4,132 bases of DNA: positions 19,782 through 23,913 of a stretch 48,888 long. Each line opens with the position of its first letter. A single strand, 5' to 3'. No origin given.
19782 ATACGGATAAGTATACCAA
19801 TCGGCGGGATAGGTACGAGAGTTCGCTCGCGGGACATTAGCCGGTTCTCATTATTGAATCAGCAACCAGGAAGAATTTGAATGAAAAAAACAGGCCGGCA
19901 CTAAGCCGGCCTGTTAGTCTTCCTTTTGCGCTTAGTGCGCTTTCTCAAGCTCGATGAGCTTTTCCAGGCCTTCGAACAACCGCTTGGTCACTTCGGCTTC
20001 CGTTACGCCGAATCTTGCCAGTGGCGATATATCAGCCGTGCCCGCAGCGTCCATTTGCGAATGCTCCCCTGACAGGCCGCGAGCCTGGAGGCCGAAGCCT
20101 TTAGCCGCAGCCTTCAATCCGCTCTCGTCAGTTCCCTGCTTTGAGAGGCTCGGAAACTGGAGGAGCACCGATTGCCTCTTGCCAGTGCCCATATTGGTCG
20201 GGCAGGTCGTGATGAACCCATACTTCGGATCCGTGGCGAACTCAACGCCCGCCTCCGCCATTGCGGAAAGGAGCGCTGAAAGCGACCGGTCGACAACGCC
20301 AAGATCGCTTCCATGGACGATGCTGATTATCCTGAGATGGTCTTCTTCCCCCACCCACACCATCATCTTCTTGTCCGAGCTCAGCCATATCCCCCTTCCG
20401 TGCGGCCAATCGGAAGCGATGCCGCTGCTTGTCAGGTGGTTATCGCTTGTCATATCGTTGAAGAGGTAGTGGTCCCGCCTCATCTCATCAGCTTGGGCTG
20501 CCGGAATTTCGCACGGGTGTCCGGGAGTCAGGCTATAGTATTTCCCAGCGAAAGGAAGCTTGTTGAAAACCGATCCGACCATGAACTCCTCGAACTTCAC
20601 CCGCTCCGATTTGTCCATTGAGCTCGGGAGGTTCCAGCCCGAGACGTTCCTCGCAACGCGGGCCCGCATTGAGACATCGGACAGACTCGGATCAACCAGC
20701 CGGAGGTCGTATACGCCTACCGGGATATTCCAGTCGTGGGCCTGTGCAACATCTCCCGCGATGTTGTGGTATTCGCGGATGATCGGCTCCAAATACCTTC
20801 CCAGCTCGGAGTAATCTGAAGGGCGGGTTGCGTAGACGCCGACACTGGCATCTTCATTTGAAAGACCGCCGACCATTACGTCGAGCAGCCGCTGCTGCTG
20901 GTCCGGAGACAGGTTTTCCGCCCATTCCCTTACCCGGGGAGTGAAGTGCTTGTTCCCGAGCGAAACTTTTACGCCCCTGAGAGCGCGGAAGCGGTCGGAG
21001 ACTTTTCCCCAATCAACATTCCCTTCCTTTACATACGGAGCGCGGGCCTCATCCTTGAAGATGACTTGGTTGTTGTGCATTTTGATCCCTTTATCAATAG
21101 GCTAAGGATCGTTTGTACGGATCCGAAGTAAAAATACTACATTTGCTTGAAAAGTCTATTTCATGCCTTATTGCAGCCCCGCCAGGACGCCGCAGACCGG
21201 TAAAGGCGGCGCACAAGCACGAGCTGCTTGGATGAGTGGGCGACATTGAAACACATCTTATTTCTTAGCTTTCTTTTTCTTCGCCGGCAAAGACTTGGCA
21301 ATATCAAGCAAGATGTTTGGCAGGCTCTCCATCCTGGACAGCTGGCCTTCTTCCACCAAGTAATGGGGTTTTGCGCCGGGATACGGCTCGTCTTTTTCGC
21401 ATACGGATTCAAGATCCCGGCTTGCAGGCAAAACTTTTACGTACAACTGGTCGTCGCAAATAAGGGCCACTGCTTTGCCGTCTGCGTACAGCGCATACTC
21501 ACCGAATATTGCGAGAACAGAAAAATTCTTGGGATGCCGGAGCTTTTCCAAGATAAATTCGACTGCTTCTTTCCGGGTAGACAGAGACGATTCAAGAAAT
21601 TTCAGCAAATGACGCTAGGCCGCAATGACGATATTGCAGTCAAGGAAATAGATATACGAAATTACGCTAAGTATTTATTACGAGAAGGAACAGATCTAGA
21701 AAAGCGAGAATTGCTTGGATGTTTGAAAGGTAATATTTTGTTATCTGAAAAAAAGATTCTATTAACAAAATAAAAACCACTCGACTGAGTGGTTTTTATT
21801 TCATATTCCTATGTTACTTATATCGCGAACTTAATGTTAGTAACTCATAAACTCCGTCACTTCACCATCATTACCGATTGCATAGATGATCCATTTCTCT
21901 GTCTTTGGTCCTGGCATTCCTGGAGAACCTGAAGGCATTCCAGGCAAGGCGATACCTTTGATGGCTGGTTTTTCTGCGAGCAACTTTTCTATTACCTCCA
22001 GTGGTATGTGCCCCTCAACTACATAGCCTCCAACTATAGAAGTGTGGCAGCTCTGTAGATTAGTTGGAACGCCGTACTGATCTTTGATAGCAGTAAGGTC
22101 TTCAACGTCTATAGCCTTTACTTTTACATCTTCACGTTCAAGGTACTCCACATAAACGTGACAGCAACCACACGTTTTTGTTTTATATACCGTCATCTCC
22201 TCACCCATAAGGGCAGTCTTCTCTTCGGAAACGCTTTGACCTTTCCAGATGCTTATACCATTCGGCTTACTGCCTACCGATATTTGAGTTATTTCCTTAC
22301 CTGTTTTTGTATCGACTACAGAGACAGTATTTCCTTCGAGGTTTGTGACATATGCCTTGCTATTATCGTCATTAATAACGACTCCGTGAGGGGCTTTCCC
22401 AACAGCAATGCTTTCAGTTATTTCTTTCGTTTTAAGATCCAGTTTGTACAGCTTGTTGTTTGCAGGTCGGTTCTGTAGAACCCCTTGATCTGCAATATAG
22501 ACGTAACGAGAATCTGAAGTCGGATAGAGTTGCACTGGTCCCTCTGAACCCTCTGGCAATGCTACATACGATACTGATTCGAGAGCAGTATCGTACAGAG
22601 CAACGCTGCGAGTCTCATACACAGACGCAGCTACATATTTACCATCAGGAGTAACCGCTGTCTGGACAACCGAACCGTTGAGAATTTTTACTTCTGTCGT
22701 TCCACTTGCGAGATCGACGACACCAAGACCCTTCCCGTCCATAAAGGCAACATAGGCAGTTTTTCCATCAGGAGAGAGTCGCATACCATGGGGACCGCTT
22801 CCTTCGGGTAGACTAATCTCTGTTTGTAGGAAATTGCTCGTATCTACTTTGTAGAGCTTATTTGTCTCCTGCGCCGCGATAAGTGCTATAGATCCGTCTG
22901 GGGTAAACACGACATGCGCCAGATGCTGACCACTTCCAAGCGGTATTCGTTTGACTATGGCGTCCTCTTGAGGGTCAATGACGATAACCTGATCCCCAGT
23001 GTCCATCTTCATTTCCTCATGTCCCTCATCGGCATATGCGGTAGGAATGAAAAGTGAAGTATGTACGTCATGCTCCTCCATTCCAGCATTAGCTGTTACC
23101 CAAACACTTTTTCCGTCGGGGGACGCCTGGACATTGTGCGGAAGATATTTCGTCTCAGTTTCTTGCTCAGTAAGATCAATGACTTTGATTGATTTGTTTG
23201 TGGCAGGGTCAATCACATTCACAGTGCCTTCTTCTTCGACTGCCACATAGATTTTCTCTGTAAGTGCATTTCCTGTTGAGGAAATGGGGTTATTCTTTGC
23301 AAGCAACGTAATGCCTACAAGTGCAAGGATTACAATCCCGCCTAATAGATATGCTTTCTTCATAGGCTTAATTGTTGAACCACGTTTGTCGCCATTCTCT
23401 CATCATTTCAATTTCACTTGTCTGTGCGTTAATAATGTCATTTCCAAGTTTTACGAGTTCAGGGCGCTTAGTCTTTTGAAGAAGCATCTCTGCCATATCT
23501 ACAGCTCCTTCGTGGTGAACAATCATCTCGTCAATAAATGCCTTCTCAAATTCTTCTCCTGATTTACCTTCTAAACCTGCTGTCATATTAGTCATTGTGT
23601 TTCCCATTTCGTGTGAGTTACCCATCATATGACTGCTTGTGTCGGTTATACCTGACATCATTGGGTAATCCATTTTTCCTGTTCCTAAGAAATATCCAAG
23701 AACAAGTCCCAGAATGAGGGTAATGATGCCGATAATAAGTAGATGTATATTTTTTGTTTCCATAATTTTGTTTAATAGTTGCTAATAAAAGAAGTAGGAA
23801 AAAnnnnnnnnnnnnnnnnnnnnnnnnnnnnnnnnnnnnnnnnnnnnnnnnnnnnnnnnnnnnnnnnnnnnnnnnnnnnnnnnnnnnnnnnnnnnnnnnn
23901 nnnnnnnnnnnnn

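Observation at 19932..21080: Eukaryote-type phosphagen kinase in a probable CPR genome, possibly of the oomycete taurocyamine-kinase type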

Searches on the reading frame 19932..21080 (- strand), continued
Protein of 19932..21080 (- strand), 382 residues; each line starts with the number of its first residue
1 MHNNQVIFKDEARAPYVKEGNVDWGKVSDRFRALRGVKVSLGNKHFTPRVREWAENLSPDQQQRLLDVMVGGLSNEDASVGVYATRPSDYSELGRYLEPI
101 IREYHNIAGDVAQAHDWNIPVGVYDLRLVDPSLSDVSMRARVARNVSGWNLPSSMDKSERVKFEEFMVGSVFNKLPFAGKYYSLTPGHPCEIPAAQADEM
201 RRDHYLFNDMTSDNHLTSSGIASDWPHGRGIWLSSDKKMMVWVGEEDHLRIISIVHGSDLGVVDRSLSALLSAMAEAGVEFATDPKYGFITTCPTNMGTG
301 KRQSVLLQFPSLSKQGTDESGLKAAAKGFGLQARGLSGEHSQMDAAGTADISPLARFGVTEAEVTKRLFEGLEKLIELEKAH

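Call 85: predict_structure(alignment_id=A1)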
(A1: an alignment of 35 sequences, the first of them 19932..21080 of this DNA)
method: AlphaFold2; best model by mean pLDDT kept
length: 382 residues; sequences in the alignment: 35
mean_pLDDT: 90.9   pTM: 0.88
mean pLDDT of the five models: 90.9, 86.9, 83.8, 81.7, 81.3
residues with pLDDT >= 90: 275; 70-90: 92; 50-70: 12; < 50: 3
segments of 3 or more residues with pLDDT < 50: 1-3
pLDDT, mean of each block of 10 residues (from residue 1): 71 94 97 96 97 97 96 90 91 94 84 87 97 95 93 91 95 96 93 92 78 86 81 96 91 96 96 96 88 83 93 91 94 73 84 84 95 97 94
secondary structure, 60 per line:
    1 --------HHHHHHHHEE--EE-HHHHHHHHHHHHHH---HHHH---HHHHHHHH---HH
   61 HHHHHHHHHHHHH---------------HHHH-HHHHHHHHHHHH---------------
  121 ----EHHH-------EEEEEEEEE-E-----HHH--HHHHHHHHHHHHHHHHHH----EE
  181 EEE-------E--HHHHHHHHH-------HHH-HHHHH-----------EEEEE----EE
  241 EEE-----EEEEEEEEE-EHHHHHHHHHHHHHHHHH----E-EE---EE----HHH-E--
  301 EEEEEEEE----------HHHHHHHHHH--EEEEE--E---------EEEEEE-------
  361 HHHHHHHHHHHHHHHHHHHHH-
elements in order: H9-16 H24-37 H41-44 H48-55 H59-73 H89-92 H94-105 E136-144 H157-174 E179-183 H194-202 H214-218 E230-234 E239-243 E249-257 H260-276 E301-308 H319-328 E331-335 E348-353 H361-381

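Call 88: fold_search(model_id=the predicted structure, library=pdb)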
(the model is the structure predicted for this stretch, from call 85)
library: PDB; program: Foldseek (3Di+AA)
matches with E <= 10: 823; with E <= 0.001: 97
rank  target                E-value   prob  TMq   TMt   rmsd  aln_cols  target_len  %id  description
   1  7ews_A                2.5e-56  1.00  0.95  0.96   2.0       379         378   61  Crystal structure of arginine kinase (AK3) from the ciliate Paramecium tetraurelia (released 2022-06-01)
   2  4rf7_B                3.3e-32  1.00  0.77  0.44   4.6       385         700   32  Crystal structure of double-domain arginine kinase from Anthopleura japonicas in complex with substrate L-arginine (released 2015-04-08)
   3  1bg0                  7.4e-32  1.00  0.81  0.86   3.2       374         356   32  TRANSITION STATE STRUCTURE OF ARGININE KINASE (released 1998-10-14)
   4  1sd0                  1.8e-31  1.00  0.80  0.86   3.2       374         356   32  Structure of arginine kinase C271A mutant (released 2004-07-27)
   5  4rf6_B                2.1e-31  1.00  0.77  0.44   4.4       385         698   32  Crystal structure of double-domain arginine kinase from Anthopleura japonicas (released 2015-04-08)
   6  4rf7_A                3.0e-31  1.00  0.77  0.44   4.3       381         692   31  Crystal structure of double-domain arginine kinase from Anthopleura japonicas in complex with substrate L-arginine (released 2015-04-08)
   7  1p50                  3.6e-31  1.00  0.80  0.85   3.1       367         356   32  Transition state structure of an Arginine Kinase mutant (released 2003-06-17)
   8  1p52                  4.0e-31  1.00  0.80  0.86   3.1       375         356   32  Structure of Arginine kinase E314D mutant (released 2003-06-17)
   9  3m10_A                4.2e-31  1.00  0.76  0.83   3.6       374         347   32  Substrate-free form of Arginine Kinase (released 2010-03-16)
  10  4rf9_B                5.4e-31  1.00  0.76  0.44   4.4       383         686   30  Crystal structure of double-domain arginine kinase from Anthopleura japonicas in complex with L-arginine and ATPgS (released 2015-04-08)
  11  4rf8_A                7.6e-31  1.00  0.74  0.43   4.5       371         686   31  Crystal structure of double-domain arginine kinase from Anthopleura japonicas in complex with ADP (released 2015-04-08)
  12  1rl9                  8.5e-31  1.00  0.80  0.86   3.2       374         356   32  Crystal structure of Creatine-ADP arginine kinase ternary complex (released 2004-05-25)
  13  4rf9_A                1.0e-30  1.00  0.76  0.44   4.5       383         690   31  Crystal structure of double-domain arginine kinase from Anthopleura japonicas in complex with L-arginine and ATPgS (released 2015-04-08)
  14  4rf6_A                1.5e-30  1.00  0.77  0.44   4.4       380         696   31  Crystal structure of double-domain arginine kinase from Anthopleura japonicas (released 2015-04-08)
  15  3m10_B                1.9e-30  1.00  0.76  0.83   3.4       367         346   32  Substrate-free form of Arginine Kinase (released 2010-03-16)
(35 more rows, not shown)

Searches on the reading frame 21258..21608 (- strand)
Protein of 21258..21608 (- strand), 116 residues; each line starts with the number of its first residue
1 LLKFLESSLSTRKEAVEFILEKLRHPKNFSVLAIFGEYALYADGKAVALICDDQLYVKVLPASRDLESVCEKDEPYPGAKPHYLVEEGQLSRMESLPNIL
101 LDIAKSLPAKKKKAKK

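Call 15: search_protein_families(library=pfam, proteins=[window:21258-21608:-], max_evalue=0.001)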
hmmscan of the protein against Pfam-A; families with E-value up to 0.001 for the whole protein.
window:21258-21608:- (116 aa): 1 family
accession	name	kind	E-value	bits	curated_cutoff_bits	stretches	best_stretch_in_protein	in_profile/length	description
PF04993.18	TfoX_N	-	2.5e-07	31.1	30.1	1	33-65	13-45/91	TfoX N-terminal domain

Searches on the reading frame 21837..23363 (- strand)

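Call 15: search_protein_families(library=pfam, proteins=[window:21837-23363:-], max_evalue=0.001)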
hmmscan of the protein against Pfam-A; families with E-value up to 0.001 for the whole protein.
window:21837-23363:- (508 aa): 10 families
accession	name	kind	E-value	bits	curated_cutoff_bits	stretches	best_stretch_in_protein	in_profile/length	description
PF04214.18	DUF411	-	1.3e-24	86.1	27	1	436-483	1-48/48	Protein of unknown function, DUF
PF21783.3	YNCE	-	3.7e-14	53.2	27.1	1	124-370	92-331/339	YNCE-like beta-propeller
PF16819.11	DUF5074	-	4.2e-12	46.2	27.2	1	124-188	163-226/353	Domain of unknown function (DUF5074)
PF02239.22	Cytochrom_D1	-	3.9e-10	39.3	25.5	0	194-263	41-111/368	Cytochrome D1 heme domain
PF08450.18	SGL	-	2.5e-07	31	26.3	0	210-359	21-171/246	SMP-30/Gluconolactonase/LRE-like region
PF10282.15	Lactonase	-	4.5e-07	29.8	21.7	0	146-206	143-208/344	Lactonase, 7-bladed beta-propeller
PF23414.1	Beta-prop_EML_2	-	2.3e-06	27.6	90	0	36-174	10-111/266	Echinoderm microtubule-associated protein second beta-propeller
PF25174.1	Beta-prop_THOC3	-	2.8e-06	27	305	0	147-260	90-201/272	THOC3 beta-propeller domain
PF24814.1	WD40_Prp19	-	1.7e-05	24.5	320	0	125-278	30-181/281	Prp19 WD40 domain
PF16755.11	Beta-prop_NUP159_NUP214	-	7.9e-05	22.5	29.6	0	146-248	59-166/366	NUP159/214 beta propeller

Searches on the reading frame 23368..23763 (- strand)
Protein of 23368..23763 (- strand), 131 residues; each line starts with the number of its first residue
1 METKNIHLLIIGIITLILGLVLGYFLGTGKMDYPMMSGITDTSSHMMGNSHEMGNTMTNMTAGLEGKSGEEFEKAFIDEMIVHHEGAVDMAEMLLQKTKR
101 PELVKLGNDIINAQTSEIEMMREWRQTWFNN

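Call 15: search_protein_families(library=pfam, proteins=[window:23368-23763:-], max_evalue=0.001)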
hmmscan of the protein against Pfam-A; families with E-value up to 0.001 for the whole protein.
window:23368-23763:- (131 aa): 2 families
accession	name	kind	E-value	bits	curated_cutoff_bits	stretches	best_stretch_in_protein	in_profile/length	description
PF03713.19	DUF305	-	3.5e-20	73.1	27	1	42-124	67-150/151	Domain of unknown function (DUF305)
PF13628.12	DUF4142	-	2.8e-06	28.1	27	1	52-107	66-121/138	Domain of unknown function (DUF4142)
